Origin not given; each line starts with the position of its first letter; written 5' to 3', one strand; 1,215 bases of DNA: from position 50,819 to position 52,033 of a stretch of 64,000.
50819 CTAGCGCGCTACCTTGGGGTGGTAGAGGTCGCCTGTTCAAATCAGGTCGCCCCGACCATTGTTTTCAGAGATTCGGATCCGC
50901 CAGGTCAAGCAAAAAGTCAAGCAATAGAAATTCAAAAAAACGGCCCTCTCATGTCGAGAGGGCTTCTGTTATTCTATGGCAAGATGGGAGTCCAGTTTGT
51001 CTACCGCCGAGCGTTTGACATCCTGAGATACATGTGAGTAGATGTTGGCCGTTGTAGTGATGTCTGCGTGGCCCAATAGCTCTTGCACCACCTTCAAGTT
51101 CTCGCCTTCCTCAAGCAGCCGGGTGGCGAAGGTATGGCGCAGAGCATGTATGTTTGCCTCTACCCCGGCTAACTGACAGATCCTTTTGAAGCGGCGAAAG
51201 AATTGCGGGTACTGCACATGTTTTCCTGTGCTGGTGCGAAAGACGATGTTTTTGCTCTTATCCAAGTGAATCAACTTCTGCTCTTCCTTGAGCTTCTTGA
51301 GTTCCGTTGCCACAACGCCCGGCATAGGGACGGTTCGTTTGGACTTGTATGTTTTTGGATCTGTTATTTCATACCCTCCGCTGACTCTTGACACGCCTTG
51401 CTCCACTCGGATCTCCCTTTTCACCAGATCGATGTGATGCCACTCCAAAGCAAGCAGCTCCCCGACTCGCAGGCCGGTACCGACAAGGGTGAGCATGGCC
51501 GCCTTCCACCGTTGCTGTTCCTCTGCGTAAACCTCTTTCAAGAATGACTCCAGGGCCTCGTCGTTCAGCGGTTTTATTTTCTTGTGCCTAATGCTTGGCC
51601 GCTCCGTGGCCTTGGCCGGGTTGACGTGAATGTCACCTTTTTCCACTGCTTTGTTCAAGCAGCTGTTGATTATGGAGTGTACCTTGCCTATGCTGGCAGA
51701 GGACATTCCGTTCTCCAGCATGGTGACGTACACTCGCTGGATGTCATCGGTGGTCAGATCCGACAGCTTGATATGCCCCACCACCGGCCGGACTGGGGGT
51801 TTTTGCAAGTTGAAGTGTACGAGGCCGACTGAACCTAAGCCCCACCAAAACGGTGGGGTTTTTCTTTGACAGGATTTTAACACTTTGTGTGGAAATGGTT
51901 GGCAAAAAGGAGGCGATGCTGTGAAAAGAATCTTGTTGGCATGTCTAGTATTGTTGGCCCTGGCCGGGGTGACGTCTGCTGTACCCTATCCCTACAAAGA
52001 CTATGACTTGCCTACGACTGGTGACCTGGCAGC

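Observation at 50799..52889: Minimal integrated element at tRNA-Pro(GGG) bounded by a perfect 47-bp direct repeat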

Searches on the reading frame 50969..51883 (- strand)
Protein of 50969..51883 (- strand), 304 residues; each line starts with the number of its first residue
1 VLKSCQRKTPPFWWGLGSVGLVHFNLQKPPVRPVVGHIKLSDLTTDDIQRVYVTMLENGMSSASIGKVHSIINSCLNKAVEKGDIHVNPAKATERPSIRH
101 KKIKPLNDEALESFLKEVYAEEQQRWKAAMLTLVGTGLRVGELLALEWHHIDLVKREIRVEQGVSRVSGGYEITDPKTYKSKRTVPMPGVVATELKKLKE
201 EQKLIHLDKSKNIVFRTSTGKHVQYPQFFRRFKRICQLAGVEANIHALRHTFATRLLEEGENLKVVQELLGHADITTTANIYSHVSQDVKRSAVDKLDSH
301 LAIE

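Call 6: search_protein_families(library=pfam, proteins=[window:50969-51883:-], max_evalue=0.01)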
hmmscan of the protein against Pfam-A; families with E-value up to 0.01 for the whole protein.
window:50969-51883:- (304 aa): 2 families
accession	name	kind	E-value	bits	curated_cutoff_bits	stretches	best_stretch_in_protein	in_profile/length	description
PF00589.27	Phage_integrase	-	1.9e-33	116.1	27.1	1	110-286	7-169/172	Phage integrase family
PF13102.12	Phage_int_SAM_5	-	0.00066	20.4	22.3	1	37-91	40-94/98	Phage integrase SAM-like domain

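Call 9: find_homologous_proteins(query=window:50969-51883:-)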
Query window:50969-51883:- (304 aa): 6808 proteins with E <= 0.001 among 8000 candidates; the best 120 are listed.
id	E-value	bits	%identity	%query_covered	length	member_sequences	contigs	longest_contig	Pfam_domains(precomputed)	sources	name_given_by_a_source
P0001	1.2e-172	591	99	89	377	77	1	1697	PF14659.13,PF00589.28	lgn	-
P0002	3.4e-137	474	78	89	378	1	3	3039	PF14659.13,PF22022.3,PF00589.28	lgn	-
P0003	2.1e-129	449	75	88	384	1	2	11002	PF14659.13,PF00589.28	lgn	-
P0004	4.6e-112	392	67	89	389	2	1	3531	PF14659.13,PF00589.28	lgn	-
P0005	3.5e-108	379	66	88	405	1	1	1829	PF14659.13,PF00589.28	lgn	-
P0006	1.3e-99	351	63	89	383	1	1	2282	PF14659.13,PF22022.3,PF00589.28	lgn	-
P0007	1.4e-99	351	62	89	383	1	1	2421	PF14659.13,PF22022.3,PF00589.28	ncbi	-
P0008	5.7e-90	319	57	89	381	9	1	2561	PF14659.13,PF22022.3,PF00589.28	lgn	-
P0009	7.5e-90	319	58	88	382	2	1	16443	PF14659.13,PF00589.28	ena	-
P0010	1.8e-83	298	54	90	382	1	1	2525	PF14659.13,PF22022.3,PF00589.28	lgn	-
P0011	2.3e-78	281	53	88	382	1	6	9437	PF14659.13,PF00589.28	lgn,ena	-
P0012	3.6e-73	264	49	90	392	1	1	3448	PF14659.13,PF00589.28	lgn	-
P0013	6.6e-72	260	49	89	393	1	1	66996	PF14659.13,PF00589.28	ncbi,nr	ncbi:MAG: site-specific integrase [Thermoanaerobacteraceae bacterium]|nr:site-specific integrase [Th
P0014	7.2e-72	260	50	88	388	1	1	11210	PF14659.13,PF00589.28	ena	-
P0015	8.9e-71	256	49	89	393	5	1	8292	PF14659.13,PF00589.28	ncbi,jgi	ncbi:MAG: tyrosine-type recombinase/integrase [Thermacetogeniaceae bacterium]|jgi:integrase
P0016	1.1e-70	256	47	88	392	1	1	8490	PF14659.13,PF00589.28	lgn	-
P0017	2.9e-69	251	49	89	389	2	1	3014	PF14659.13,PF22022.3,PF00589.28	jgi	jgi:integrase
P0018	1.4e-68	249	48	89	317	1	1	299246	PF14659.13,PF00589.28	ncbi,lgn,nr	ncbi:MAG: site-specific integrase [Thermoanaerobacteraceae bacterium]|nr:site-specific integrase [Th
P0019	1.1e-67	246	39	89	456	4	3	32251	PF14659.13,PF22022.3,PF00589.28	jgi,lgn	jgi:integrase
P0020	2.9e-67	245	48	89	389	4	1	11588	PF14659.13,PF00589.28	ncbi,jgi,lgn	jgi:integrase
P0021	4.5e-67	244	47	89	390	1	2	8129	PF14659.13,PF00589.28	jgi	jgi:integrase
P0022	1.1e-66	243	48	88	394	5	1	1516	PF14659.13,PF22022.3,PF00589.28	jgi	jgi:integrase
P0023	1.6e-66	242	47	89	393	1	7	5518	PF14659.13,PF22022.3,PF00589.28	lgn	-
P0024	2.5e-66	242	47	89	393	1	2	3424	PF14659.13,PF22022.3,PF00589.28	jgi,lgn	jgi:integrase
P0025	2.8e-66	242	46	89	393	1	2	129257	PF14659.13,PF22022.3,PF00589.28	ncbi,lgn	-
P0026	3.2e-66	241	45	89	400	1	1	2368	PF14659.13,PF22022.3,PF00589.28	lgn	-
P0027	3.5e-66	241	46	89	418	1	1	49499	PF14659.13,PF22022.3,PF00589.28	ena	-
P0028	5.3e-66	241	46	88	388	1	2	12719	PF14659.13,PF22022.3,PF00589.28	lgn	-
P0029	9.5e-66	240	47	92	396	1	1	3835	PF14659.13,PF00589.28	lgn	-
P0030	1.4e-65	239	46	89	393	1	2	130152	PF14659.13,PF22022.3,PF00589.28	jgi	jgi:integrase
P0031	1.4e-65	239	46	89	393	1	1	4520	PF14659.13,PF22022.3,PF00589.28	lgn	-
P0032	1.5e-65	239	47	90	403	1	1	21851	PF14659.13,PF22022.3,PF00589.28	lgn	-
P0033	2.3e-65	239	47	89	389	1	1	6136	PF14659.13,PF00589.28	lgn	-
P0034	2.5e-65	238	47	89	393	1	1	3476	PF14659.13,PF00589.28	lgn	-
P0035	5.5e-65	237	48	89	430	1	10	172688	PF14659.13,PF22022.3,PF00589.28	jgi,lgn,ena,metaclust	metaclust:\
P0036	6.3e-65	237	48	89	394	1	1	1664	PF14659.13,PF22022.3,PF00589.28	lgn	-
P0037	1.0e-64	236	46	89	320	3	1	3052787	PF14659.13,PF22022.3,PF00589.28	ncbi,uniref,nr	ncbi:tyrosine-type recombinase/integrase [Desulfotomaculum nigrificans]|uniref:tyrosine-type recombi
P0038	1.1e-64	236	47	88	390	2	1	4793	PF14659.13,PF22022.3,PF00589.28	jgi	-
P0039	1.4e-64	236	46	91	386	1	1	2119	PF14659.13,PF00589.28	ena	-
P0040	2.7e-64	235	47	89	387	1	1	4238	PF14659.13,PF00589.28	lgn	-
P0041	4.2e-64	234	46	89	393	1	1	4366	PF14659.13,PF22022.3,PF00589.28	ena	-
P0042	8.5e-64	233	46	89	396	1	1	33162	PF14659.13,PF00589.28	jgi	jgi:integrase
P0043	1.6e-63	233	45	89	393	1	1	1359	PF14659.13,PF22022.3,PF00589.28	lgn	-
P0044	1.7e-63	232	46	89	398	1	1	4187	PF14659.13,PF00589.28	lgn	-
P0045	1.8e-63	232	47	89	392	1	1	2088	PF14659.13,PF22022.3,PF00589.28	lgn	-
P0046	6.6e-63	231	45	89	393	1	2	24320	PF14659.13,PF22022.3,PF00589.28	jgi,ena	-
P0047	7.7e-63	230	46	89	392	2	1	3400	PF14659.13,PF22022.3,PF00589.28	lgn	-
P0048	1.1e-62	230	46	89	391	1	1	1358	PF14659.13,PF22022.3,PF00589.28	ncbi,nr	ncbi:MAG: site-specific integrase [Thermosipho sp. (in: Bacteria)]|nr:site-specific integrase [Therm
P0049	1.2e-62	230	46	89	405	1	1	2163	PF14659.13,PF22022.3,PF00589.28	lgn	-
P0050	3.0e-62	228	46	88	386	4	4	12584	PF14659.13,PF00589.28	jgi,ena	-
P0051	5.9e-62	227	44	89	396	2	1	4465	PF14659.13,PF22022.3,PF00589.28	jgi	-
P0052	1.2e-61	226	38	89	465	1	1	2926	PF14659.13,PF00589.28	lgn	-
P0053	1.3e-61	226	44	91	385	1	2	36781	PF14659.13,PF00589.28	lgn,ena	-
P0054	2.0e-61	226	45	89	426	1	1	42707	PF14659.13,PF22022.3,PF00589.28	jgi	jgi:integrase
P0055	2.2e-60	222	44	90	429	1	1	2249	PF14659.13,PF22022.3,PF00589.28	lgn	-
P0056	1.4e-59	220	47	88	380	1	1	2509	PF14659.13,PF00589.28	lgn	-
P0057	1.6e-59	219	44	89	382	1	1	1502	PF14659.13,PF00589.28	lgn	-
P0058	1.9e-59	219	45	88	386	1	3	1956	PF14659.13,PF00589.28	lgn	-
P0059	2.1e-59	219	45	89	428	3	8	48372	PF14659.13,PF00589.28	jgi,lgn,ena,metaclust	metaclust:\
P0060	7.8e-59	217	45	88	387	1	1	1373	PF14659.13,PF00589.28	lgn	-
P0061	2.1e-58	216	44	89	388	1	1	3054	PF14659.13,PF00589.28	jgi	jgi:integrase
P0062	2.1e-58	216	43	87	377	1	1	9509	PF14659.13,PF00589.28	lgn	-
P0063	2.5e-58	216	43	90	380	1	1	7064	PF14659.13,PF00589.28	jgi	jgi:integrase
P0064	3.4e-58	215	44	88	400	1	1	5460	PF14659.13,PF00589.28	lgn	-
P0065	1.2e-57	213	44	90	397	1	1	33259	PF14659.13,PF00589.28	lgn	-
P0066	1.3e-57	213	45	85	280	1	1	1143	PF00589.28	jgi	-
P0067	1.7e-57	213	45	89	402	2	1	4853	PF14659.13,PF22022.3,PF00589.28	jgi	jgi:integrase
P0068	5.2e-57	211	44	88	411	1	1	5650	PF14659.13,PF00589.28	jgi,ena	-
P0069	2.8e-56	209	43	89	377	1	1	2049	PF14659.13,PF00589.28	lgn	-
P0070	4.1e-56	208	44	97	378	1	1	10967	PF14659.13,PF00589.28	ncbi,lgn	-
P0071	9.2e-56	207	42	89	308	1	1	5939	PF14659.13,PF00589.28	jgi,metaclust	metaclust:\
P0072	1.5e-55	206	42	88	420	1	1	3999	PF14659.13,PF00589.28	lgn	-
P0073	1.9e-55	206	42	90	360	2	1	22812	PF14659.13,PF00589.28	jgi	-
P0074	7.3e-55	204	44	88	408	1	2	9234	PF14659.13,PF22022.3,PF00589.28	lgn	-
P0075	1.1e-54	204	44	88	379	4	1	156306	PF14659.13,PF00589.28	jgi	jgi:integrase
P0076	1.1e-54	204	44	88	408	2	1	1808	PF14659.13,PF22022.3,PF00589.28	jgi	-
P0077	3.0e-54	202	39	92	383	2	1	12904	PF14659.13,PF00589.28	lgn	-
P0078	3.1e-54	202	42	88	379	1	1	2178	PF14659.13,PF00589.28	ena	-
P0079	4.9e-54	201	41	89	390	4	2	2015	PF14659.13,PF00589.28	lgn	-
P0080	5.1e-54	201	42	88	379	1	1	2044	PF14659.13,PF00589.28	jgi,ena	-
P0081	6.5e-54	201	42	88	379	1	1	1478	PF14659.13,PF00589.28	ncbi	-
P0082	9.6e-54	200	42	88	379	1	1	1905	PF14659.13,PF00589.28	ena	-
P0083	9.6e-54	200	42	88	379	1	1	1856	PF14659.13,PF00589.28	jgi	-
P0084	1.4e-53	200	42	89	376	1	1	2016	PF14659.13,PF00589.28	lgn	-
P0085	1.6e-53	200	42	86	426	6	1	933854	PF14659.13,PF00589.28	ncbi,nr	ncbi:MAG: site-specific integrase [Desulfosporosinus sp.]|nr:site-specific integrase [Desulfosporosi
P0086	1.8e-53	200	45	88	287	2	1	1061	PF00589.28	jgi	jgi:integrase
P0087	2.9e-53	199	40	95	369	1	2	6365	PF14659.13,PF00589.28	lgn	-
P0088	5.1e-53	198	42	88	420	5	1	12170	PF14659.13,PF00589.28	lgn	-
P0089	7.0e-53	198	39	90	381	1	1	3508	PF14659.13,PF00589.28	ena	-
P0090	8.3e-53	197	41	86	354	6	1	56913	PF14659.13,PF22022.3,PF00589.28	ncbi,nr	ncbi:MAG: site-specific integrase [Desulfitobacterium hafniense]|nr:site-specific integrase [Desulfi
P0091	1.8e-52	196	42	86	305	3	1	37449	PF00589.28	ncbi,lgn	-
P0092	4.4e-52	195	42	89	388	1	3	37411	PF14659.13,PF00589.28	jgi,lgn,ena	-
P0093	4.9e-52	195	43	89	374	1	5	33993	PF14659.13,PF00589.28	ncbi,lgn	ncbi:TPA: tyrosine-type recombinase/integrase [Escherichia coli]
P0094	6.1e-52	195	41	86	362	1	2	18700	PF14659.13,PF00589.28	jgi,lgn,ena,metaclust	metaclust:\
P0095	9.1e-52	194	42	88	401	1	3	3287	PF14659.13,PF00589.28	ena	-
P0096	9.9e-52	194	42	88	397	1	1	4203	PF14659.13,PF00589.28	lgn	-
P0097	1.3e-51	193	41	89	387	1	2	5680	PF14659.13,PF00589.28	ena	-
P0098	1.5e-51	193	41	89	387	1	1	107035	PF14659.13,PF00589.28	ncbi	ncbi:MAG: tyrosine-type recombinase/integrase [Bacillota bacterium]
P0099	3.3e-51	192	42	88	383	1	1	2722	PF14659.13,PF22022.3,PF00589.28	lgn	-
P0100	3.6e-51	192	41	86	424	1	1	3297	PF14659.13,PF00589.28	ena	-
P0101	4.8e-51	192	42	88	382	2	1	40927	PF14659.13,PF00589.28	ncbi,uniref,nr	ncbi:site-specific integrase [Carboxydocella sp. ULO1]|uniref:tyrosine-type recombinase/integrase n=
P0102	7.6e-51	191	40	99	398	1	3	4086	PF14659.13,PF00589.28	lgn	-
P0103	1.0e-50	191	41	86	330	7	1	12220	PF14659.13,PF00589.28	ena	-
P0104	2.1e-50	190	43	89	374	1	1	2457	PF14659.13,PF00589.28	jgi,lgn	jgi:integrase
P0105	3.1e-50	189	41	89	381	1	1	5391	PF14659.13,PF00589.28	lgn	-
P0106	6.7e-50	188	40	88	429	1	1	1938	PF14659.13,PF00589.28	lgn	-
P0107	1.5e-49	187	40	89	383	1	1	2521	PF14659.13,PF00589.28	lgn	-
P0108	2.0e-49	186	40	86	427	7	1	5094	PF14659.13,PF00589.28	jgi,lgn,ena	-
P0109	2.5e-49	186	41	88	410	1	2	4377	PF14659.13,PF00589.28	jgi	jgi:integrase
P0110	5.7e-49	185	41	88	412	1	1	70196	PF14659.13,PF22022.3,PF13102.13,PF00589.28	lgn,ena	-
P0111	1.8e-48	183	39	90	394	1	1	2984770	PF14659.13,PF00589.28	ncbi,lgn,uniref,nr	ncbi:site-specific integrase [Caloramator sp. E03]|uniref:tyrosine-type recombinase/integrase n=1 Ta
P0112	2.5e-48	183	38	90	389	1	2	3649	PF14659.13,PF00589.28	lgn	-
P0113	6.3e-48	181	38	89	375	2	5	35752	PF14659.13,PF00589.28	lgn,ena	-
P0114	6.7e-48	181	39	88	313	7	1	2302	PF14659.13,PF00589.28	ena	-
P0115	9.4e-48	181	40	88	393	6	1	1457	PF14659.13,PF00589.28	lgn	-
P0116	1.4e-47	180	39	88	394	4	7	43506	PF14659.13,PF00589.28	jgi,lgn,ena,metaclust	metaclust:\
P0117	3.1e-47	179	39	88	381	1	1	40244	PF14659.13,PF00589.28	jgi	-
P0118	4.2e-47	179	39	88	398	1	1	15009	PF14659.13,PF00589.28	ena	-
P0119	4.4e-47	179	39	88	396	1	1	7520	PF14659.13,PF00589.28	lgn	-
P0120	5.1e-47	178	37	88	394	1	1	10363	PF14659.13,PF00589.28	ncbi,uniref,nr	ncbi:Tyrosine recombinase XerC [Caloramator mitchellensis]|uniref:Tyrosine recombinase XerC n=1 Tax=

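Call 12: find_encoding_contigs(protein=P0001, flank=10000, max_places=10)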
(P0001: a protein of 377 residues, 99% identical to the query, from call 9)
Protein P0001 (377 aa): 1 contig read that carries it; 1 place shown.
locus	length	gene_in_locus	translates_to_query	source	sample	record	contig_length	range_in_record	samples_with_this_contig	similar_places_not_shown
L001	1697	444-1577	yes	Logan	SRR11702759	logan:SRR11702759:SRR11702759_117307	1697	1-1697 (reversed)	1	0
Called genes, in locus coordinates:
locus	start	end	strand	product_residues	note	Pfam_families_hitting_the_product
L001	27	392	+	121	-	PF12844:HTH_19, PF01381:HTH_3, PF13560:HTH_31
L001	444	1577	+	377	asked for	PF14659:Phage_int_SAM_3, PF00589:Phage_integrase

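Call 16: find_encoding_contigs(protein=P0003, flank=10000, max_places=4)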
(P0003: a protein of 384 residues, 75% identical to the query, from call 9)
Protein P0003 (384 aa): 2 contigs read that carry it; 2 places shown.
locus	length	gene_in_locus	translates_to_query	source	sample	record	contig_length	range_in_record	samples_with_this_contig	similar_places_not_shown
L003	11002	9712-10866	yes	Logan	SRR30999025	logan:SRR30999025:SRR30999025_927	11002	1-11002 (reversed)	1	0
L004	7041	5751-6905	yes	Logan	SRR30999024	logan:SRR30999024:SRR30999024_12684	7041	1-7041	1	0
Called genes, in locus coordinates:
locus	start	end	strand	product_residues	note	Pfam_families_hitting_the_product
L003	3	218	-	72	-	?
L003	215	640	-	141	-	-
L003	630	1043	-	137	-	-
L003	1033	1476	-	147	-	-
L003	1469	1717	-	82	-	-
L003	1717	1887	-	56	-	-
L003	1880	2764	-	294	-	PF07261:DnaB_2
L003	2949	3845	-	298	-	PF01507:PAPS_reduct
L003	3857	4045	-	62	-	-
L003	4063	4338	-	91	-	-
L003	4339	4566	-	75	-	-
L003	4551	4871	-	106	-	-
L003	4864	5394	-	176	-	-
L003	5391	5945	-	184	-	-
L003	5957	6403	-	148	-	-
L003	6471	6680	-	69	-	-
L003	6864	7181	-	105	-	-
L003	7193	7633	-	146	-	-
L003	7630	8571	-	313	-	PF11300:DUF3102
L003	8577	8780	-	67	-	PF12728:HTH_17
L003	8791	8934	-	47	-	-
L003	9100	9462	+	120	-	PF12844:HTH_19, PF13560:HTH_31, PF01381:HTH_3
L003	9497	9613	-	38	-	-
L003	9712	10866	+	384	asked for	PF14659:Phage_int_SAM_3, PF00589:Phage_integrase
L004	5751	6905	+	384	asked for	PF14659:Phage_int_SAM_3, PF00589:Phage_integrase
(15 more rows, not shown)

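Call 25: find_related_loci(query=P0001, collection=viral_contigs, flank=10000)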
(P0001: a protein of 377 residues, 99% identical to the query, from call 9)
Query P0001 (377 aa) in viral_contigs; peptide patterns used: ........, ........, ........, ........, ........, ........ (x = any residue, [..] = any of these).
69 stretches matched a pattern; 2 encode a relative of the query (tblastn E <= 1e-3); 2 distinct loci.
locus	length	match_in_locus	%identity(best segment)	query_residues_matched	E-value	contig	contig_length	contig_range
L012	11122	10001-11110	26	27-371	3e-29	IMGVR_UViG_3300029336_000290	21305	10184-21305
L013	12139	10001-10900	23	44-358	6e-8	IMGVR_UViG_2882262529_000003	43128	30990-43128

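Call 43: search_protein_families(library=pfam, proteins=[P0001, L001:27-389:+], max_evalue=0.05)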
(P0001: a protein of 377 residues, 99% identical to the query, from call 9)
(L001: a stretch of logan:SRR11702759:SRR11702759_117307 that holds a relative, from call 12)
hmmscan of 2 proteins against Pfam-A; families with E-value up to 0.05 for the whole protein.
P0001 (377 aa): 4 families
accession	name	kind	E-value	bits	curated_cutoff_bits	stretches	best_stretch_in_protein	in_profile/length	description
PF00589.27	Phage_integrase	-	3.1e-33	115.4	27.1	1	183-359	7-169/172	Phage integrase family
PF14659.12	Phage_int_SAM_3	-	2.9e-11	43.9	22.6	1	70-125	1-54/58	Phage integrase, N-terminal SAM-like domain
PF22022.2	Phage_int_M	-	0.00033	21.3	27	1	73-166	3-93/96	Phage integrase central domain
PF13102.12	Phage_int_SAM_5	-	0.0005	20.8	22.3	1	108-164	36-94/98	Phage integrase SAM-like domain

L001:27-389:+ (121 aa): 5 families
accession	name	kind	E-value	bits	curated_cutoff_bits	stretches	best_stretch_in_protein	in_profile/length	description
PF12844.13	HTH_19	-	5.7e-12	45.8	30.2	1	5-67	2-64/64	Helix-turn-helix domain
PF01381.28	HTH_3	-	1.9e-10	41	23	1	7-58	1-52/55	Helix-turn-helix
PF13560.12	HTH_31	-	5e-10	40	27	1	6-59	5-59/64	Helix-turn-helix domain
PF13443.12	HTH_26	-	0.011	16.5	22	1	8-57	3-53/63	Cro/C1-type HTH DNA-binding domain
PF13744.12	HTH_37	-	0.042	14.1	27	0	5-39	21-55/80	Helix-turn-helix domain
